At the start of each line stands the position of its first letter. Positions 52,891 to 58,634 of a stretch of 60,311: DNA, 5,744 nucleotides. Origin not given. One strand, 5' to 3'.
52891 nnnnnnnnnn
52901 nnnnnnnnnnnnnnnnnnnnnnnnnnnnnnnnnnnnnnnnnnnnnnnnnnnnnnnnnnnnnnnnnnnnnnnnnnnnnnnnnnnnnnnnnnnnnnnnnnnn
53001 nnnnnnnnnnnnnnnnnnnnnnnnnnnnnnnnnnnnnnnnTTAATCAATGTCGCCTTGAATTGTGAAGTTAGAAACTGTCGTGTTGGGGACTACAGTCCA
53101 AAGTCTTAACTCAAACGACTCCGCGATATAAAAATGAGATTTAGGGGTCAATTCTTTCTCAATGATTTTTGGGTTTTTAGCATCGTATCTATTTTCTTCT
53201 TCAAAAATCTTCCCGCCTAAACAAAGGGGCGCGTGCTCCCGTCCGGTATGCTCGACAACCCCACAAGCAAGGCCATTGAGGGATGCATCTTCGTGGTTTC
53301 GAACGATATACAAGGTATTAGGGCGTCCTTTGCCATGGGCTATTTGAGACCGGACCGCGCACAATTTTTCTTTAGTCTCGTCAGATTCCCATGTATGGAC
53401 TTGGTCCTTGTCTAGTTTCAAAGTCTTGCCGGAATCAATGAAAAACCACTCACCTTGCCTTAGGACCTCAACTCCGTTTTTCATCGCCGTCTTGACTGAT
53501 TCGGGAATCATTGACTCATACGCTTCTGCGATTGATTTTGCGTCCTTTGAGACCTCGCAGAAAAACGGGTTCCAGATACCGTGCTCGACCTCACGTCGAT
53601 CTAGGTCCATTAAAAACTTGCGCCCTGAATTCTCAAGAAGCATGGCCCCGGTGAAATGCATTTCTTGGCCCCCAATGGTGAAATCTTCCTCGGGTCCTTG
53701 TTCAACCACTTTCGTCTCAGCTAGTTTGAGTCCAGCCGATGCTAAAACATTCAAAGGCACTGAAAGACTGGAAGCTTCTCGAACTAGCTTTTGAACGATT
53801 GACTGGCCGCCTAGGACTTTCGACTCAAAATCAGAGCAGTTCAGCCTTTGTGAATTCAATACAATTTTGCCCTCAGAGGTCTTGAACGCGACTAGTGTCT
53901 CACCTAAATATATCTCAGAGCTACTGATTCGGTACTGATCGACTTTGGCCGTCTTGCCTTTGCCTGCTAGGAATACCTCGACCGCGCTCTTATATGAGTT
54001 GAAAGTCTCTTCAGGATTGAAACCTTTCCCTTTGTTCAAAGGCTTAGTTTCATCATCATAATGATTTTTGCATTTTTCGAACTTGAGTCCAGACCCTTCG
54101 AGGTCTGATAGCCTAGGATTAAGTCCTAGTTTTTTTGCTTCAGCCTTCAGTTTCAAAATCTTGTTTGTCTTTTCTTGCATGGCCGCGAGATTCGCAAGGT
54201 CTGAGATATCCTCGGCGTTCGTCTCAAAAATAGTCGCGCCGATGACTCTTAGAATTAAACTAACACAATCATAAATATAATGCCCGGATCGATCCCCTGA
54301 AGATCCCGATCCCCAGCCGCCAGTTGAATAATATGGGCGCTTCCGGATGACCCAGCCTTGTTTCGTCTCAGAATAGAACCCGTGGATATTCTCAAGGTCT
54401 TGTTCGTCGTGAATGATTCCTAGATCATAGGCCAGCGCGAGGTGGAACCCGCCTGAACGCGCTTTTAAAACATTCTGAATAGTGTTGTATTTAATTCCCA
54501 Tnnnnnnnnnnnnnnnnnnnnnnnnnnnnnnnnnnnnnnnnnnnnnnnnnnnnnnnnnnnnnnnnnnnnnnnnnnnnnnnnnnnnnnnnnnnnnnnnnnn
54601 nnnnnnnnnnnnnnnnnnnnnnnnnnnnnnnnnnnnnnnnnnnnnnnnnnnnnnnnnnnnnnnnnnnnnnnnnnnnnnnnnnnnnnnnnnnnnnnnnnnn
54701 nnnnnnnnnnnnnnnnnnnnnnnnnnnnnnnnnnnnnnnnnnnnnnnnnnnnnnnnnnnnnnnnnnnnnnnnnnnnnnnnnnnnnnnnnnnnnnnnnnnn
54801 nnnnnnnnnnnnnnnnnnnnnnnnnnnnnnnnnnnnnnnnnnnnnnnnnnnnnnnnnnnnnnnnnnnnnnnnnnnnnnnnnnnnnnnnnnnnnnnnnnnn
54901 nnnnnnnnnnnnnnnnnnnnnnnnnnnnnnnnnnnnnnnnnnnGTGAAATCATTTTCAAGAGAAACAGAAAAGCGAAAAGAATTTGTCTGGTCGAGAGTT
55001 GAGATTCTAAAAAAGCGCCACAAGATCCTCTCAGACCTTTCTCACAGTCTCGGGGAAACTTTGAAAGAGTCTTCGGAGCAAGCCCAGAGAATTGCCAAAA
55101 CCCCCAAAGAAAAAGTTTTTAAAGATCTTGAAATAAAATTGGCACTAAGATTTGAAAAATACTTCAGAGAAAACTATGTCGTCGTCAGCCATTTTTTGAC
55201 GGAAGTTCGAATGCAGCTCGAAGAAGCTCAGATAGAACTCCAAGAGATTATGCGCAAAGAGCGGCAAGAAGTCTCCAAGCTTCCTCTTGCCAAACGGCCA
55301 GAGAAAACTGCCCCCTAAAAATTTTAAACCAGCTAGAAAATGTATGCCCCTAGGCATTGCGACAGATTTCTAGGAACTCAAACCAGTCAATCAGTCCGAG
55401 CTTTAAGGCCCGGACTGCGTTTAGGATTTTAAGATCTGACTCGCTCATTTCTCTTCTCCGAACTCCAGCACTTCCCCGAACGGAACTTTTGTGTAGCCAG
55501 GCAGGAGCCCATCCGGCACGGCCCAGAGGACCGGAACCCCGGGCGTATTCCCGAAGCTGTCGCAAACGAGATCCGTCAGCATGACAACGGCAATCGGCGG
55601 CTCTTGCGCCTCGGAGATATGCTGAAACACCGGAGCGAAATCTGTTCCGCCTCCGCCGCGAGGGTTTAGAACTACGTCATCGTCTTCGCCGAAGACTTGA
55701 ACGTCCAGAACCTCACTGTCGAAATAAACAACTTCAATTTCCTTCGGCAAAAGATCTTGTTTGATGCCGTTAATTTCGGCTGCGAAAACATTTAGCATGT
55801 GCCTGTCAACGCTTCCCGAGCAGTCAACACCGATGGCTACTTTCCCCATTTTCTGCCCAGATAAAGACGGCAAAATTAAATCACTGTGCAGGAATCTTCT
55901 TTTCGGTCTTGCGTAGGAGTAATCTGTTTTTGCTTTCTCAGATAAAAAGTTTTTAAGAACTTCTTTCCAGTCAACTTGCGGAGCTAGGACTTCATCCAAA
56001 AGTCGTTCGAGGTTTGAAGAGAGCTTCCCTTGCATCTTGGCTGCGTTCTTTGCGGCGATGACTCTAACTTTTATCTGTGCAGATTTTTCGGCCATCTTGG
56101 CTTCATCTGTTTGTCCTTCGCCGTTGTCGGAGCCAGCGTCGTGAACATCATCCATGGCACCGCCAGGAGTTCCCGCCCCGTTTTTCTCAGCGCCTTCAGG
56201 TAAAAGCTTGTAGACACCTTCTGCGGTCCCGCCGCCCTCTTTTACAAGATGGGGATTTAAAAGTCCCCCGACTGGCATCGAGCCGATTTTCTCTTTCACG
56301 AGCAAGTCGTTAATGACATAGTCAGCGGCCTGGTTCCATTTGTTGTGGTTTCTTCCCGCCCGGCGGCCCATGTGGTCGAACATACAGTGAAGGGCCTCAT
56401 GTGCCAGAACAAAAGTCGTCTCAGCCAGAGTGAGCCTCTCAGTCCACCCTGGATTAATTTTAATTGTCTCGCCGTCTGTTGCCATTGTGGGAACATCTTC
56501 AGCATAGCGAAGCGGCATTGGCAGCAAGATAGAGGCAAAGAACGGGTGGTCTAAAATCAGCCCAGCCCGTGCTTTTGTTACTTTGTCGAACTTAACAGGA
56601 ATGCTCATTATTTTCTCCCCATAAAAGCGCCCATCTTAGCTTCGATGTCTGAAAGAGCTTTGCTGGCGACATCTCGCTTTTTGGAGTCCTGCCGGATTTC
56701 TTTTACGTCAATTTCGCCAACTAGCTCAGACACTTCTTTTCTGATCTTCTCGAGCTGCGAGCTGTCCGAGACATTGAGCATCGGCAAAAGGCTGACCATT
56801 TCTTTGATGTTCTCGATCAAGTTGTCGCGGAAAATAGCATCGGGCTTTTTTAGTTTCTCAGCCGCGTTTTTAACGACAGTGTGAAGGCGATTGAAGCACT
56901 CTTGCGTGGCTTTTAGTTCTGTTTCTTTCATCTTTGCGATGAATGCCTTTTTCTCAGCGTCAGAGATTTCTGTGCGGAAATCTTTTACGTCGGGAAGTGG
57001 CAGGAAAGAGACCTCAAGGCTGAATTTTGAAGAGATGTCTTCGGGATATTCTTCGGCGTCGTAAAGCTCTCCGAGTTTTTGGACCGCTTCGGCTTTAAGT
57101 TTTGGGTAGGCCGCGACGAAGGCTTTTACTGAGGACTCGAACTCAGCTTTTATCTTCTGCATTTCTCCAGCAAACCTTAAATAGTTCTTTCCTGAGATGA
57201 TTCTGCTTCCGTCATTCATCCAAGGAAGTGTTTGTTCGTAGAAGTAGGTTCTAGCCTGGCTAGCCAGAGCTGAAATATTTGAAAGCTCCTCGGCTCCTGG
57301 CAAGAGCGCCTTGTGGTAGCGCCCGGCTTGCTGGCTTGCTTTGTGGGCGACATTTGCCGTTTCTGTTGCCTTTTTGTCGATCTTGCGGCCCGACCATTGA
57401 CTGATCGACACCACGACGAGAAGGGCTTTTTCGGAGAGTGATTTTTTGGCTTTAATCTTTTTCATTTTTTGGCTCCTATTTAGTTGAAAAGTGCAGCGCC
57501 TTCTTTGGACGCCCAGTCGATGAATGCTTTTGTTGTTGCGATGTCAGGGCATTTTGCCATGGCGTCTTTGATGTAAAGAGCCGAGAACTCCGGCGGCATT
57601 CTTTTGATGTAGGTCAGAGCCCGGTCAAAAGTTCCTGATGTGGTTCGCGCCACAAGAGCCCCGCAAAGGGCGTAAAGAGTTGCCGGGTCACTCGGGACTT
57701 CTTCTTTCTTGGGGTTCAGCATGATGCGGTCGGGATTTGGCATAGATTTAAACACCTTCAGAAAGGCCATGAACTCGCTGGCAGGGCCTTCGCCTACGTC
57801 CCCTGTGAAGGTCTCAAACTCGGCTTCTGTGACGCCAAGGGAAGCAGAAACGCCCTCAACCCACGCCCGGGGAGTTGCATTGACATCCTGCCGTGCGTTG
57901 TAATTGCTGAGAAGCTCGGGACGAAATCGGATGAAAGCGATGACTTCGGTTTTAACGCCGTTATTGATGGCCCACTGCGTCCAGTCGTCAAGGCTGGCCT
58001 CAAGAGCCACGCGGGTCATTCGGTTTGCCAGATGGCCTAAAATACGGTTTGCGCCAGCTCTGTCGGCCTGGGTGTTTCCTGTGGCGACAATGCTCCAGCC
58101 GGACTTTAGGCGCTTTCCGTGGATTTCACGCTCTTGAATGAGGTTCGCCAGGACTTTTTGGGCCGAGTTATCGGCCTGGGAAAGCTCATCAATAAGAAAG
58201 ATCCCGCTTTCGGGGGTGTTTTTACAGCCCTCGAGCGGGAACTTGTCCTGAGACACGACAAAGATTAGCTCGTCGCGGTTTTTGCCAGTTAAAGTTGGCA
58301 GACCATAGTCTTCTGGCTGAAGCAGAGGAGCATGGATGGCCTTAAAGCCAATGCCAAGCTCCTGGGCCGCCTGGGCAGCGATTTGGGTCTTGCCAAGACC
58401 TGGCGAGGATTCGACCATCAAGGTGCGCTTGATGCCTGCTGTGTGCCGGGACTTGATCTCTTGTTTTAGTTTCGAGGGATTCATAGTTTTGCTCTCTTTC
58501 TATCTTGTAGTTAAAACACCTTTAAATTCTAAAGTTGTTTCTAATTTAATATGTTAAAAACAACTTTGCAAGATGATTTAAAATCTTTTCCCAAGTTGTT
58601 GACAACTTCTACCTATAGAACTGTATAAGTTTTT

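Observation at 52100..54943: Insulated three-gene module with a 486-aa orphan protein, flanked on both sides by TGAGA/TCTCA operator arrays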

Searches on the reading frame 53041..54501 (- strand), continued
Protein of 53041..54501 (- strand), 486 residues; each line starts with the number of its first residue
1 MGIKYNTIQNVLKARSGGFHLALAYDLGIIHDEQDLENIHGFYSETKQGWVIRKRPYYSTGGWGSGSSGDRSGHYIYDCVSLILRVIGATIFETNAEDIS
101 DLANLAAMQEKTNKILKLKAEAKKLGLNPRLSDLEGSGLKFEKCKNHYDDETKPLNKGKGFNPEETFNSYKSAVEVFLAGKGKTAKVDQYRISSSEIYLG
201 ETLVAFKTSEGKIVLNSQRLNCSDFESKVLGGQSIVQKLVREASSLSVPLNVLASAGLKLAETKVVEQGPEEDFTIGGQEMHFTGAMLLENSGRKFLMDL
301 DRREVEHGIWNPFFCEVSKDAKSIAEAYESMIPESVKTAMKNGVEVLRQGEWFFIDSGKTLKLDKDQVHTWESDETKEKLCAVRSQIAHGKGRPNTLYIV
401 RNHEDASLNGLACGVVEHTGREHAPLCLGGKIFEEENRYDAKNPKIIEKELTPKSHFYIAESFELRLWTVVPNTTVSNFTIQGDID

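Call 93: get_annotated_region(hit=H1, flank=5000)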
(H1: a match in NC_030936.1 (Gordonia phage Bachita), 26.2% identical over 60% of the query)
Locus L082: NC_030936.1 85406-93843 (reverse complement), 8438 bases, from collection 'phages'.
description: Gordonia phage Bachita, complete genome.
organism: Gordonia phage Bachita (NCBI taxid 1838061)
taxonomy: Viruses; Duplodnaviria; Heunggongvirae; Uroviricota; Caudoviricetes; Smoothievirus; Smoothievirus bachita
host: Gordonia terrae 3612; source: soil; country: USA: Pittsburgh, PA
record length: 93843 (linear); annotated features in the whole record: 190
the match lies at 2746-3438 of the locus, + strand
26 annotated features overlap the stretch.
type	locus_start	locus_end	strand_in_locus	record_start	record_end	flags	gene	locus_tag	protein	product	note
CDS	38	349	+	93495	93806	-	190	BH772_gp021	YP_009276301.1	hypothetical protein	-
CDS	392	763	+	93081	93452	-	189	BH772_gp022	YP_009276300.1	hypothetical protein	-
CDS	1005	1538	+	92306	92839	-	188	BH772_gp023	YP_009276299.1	hypothetical protein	-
CDS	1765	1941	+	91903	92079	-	187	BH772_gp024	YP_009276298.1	hypothetical protein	-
CDS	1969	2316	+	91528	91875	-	186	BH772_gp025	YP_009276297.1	hypothetical protein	-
CDS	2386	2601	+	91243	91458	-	185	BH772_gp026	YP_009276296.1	hypothetical protein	-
CDS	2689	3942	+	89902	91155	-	184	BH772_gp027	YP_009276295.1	hypothetical protein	-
CDS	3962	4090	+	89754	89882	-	183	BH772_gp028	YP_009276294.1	hypothetical protein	-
CDS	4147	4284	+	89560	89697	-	182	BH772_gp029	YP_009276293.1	hypothetical protein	-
CDS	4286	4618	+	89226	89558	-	181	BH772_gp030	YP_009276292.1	hypothetical protein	-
CDS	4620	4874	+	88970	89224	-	180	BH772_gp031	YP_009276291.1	hypothetical protein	-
CDS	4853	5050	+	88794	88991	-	179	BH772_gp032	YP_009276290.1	hypothetical protein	-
CDS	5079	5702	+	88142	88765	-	178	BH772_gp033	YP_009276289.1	hypothetical protein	-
CDS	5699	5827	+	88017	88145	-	177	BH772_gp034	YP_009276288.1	hypothetical protein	-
CDS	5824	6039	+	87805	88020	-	176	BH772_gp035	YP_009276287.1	hypothetical protein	-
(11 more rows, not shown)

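Call 97: find_encoding_contigs(protein=P0002, flank=4000, max_places=1)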
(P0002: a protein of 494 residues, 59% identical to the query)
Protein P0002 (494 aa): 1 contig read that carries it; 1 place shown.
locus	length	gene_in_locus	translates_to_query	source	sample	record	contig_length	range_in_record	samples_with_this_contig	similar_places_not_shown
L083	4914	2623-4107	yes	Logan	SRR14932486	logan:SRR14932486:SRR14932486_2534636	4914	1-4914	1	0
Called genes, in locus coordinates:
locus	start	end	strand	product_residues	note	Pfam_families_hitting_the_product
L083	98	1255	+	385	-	PF13203:DUF2201_N, PF09967:DUF2201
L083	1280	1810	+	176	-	-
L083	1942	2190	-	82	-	-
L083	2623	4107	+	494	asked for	-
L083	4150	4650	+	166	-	-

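Call 98: find_encoding_contigs(protein=P0013, flank=4000, max_places=1)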
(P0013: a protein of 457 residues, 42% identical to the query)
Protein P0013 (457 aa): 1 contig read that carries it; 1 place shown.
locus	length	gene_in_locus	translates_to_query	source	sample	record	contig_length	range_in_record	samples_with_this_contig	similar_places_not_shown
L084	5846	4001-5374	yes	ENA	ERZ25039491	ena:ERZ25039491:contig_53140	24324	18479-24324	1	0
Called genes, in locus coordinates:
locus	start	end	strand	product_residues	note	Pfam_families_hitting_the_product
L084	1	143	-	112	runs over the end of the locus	PF26948:DUF8296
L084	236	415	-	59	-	-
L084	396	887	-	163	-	PF02559:CarD_TRCF_RID, PF21095:CarD_C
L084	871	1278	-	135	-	-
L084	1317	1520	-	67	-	-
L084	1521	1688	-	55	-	-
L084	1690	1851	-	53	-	-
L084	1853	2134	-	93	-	-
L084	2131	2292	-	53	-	-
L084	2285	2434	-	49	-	-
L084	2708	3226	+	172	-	PF01464:SLT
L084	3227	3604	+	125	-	-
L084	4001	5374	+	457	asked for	-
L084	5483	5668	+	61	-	-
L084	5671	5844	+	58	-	?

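Call 99: find_encoding_contigs(protein=P0020, flank=4000, max_places=1)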
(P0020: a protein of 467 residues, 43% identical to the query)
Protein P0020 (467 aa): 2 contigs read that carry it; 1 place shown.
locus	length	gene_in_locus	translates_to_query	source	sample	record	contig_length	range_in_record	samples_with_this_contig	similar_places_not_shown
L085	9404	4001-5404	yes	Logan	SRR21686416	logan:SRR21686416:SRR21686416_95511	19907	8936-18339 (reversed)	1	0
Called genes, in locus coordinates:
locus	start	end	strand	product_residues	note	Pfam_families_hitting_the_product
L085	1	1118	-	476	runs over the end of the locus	PF03237:Terminase_6N (weak), PF04466:Terminase_3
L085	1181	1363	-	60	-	-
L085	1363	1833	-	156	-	-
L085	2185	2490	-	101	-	-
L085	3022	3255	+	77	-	-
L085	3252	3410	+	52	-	-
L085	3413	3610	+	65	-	-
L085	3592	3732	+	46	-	-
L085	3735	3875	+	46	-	-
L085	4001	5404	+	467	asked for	-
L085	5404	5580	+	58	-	-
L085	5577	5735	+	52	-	-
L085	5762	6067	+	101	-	PF01391:Collagen (weak), PF23657:DUF7151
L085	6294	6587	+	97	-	-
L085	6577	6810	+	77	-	-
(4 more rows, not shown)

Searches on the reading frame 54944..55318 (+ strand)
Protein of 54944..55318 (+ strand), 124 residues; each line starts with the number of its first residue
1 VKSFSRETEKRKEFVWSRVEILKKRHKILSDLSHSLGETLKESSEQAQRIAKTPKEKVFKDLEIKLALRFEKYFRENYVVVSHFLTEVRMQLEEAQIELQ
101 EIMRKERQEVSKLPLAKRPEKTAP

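Call 5: search_protein_families(library=pfam, proteins=[window:54944-55318:+], max_evalue=0.1)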
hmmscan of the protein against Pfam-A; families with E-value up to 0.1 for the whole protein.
window:54944-55318:+ (124 aa): 2 families
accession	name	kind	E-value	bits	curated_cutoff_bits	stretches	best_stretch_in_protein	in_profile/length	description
PF05769.16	SIKE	-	0.054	13.9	24.3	1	86-122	83-119/180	SIKE family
PF18476.7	PIN_8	-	0.056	13.8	26.1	0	12-98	42-120/227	PIN like domain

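Call 6: search_protein_families(library=phrogs, proteins=[window:54944-55318:+], max_evalue=0.1)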
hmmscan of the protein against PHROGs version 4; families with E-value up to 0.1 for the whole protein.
window:54944-55318:+ (124 aa): 1 family
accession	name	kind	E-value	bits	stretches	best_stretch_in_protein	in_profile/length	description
phrog_17927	-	unknown function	0.088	13.8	0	11-100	80-165/172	-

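Call 65: search_protein_families(library=padloc, proteins=[window:54944-55318:+], max_evalue=0.1)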
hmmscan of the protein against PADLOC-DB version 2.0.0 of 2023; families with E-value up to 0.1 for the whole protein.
window:54944-55318:+ (124 aa): 1 family
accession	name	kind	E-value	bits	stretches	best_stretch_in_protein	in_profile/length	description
PDLC04270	PDC-M01B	-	0.014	12.8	1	63-109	202-248/280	-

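Call 66: search_protein_families(library=ncbifam, proteins=[window:54944-55318:+], max_evalue=0.1)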
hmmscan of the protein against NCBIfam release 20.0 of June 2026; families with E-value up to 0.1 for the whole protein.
window:54944-55318:+ (124 aa): 2 families
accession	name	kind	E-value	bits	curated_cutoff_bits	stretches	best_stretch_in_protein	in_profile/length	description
NF005616.0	PRK07373.1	equivalog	0.029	12.9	646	1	28-112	200-285/449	DNA polymerase III subunit alpha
NF005607.0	PRK07353.1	equivalog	0.081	12.7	131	0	4-57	45-98/155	F0F1 ATP synthase subunit B'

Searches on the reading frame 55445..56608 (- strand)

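Call 5: search_protein_families(library=pfam, proteins=[window:55445-56608:-], max_evalue=0.1)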
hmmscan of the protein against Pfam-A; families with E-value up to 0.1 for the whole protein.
window:55445-56608:- (387 aa): 3 families
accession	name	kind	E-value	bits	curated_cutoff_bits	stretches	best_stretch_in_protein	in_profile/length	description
PF13203.12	DUF2201_N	-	1.9e-46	159.3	23.2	1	9-249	5-270/271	Putative metallopeptidase domain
PF09967.15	DUF2201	-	5.4e-28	98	26.4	1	257-382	1-121/123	VWA-like domain (DUF2201)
PF09692.15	Arb1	-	0.081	12.5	25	0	159-237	77-151/403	Argonaute siRNA chaperone (ARC) complex subunit Arb1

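Call 6: search_protein_families(library=phrogs, proteins=[window:55445-56608:-], max_evalue=0.1)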
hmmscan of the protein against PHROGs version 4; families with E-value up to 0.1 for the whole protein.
window:55445-56608:- (387 aa): 2 families
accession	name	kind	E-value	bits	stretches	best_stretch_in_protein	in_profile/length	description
phrog_1314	-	DNA, RNA and nucleotide metabolism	2.4e-99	334.1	1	9-385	14-392/394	HNH endonuclease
phrog_30358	-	unknown function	4.4e-19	70.2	1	189-382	8-198/204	-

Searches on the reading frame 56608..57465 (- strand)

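Call 5: search_protein_families(library=pfam, proteins=[window:56608-57465:-], max_evalue=0.1)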
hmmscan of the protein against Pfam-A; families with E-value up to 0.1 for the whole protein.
window:56608-57465:- (285 aa): 3 families
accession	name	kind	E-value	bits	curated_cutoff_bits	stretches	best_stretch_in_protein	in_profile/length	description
PF11348.13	DUF3150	-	0.0013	18.5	24.9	1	13-130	3-118/257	Protein of unknown function (DUF3150)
PF11219.13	DUF3014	-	0.016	15.9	25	1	173-224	51-102/156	Protein of unknown function (DUF3014)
PF00871.23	Acetate_kinase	-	0.025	13.7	22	0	174-248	66-139/392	Acetokinase family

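Call 6: search_protein_families(library=phrogs, proteins=[window:56608-57465:-], max_evalue=0.1)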
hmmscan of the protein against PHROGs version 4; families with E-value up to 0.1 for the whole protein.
window:56608-57465:- (285 aa): 2 families
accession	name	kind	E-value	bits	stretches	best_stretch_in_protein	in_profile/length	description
phrog_1289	-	head and packaging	0.028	14.9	1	174-265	37-135/331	portal protein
phrog_32670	-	unknown function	0.08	14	0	147-250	8-106/120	-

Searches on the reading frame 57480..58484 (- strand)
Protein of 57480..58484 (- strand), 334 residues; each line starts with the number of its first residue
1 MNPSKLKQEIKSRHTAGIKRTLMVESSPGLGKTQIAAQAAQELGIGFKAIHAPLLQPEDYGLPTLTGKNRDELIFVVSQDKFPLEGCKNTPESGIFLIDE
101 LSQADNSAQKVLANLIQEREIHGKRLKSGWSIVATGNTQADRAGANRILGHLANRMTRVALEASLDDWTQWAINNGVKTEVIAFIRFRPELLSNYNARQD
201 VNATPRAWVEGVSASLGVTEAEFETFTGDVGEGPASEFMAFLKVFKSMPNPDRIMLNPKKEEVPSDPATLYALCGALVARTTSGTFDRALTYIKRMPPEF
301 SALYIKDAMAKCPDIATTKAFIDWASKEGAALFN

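Call 5: search_protein_families(library=pfam, proteins=[window:57480-58484:-], max_evalue=0.1)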
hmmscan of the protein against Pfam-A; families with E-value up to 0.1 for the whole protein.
window:57480-58484:- (334 aa): 5 families
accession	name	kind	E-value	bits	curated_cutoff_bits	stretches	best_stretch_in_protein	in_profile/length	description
PF00004.35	AAA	-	0.00016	22.6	21.2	1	27-138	6-110/131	ATPase family associated with various cellular activities (AAA)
PF07728.20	AAA_5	-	0.00022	21.7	22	1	85-154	65-137/139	AAA domain (dynein-related subfamily)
PF07726.17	AAA_3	-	0.00026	21.3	27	1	22-138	2-112/131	ATPase family associated with various cellular activities (AAA)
PF05496.18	RuvB_N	-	0.00063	20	27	1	22-76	36-90/159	Holliday junction DNA helicase RuvB P-loop domain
PF14532.12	Sigma54_activ_2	-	0.013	16.2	25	1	74-161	51-133/138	Sigma-54 interaction domain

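Call 6: search_protein_families(library=phrogs, proteins=[window:57480-58484:-], max_evalue=0.1)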
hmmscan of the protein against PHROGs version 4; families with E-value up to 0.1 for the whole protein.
window:57480-58484:- (334 aa): 5 families
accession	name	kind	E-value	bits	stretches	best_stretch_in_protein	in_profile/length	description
phrog_1297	-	other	1.1e-67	229.5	1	3-332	11-353/356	ATPase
phrog_16335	-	other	1.1e-09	38.9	1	19-166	26-172/267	ATPase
phrog_168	-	DNA, RNA and nucleotide metabolism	7.1e-06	26.9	1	6-162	29-157/314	clamp loader of DNA polymerase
phrog_249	-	moron, auxiliary metabolic gene and host takeover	0.0007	20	1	14-139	122-246/380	porphyrin biosynthesis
phrog_16448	-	other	0.0047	16.2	1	14-183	446-609/680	ATPase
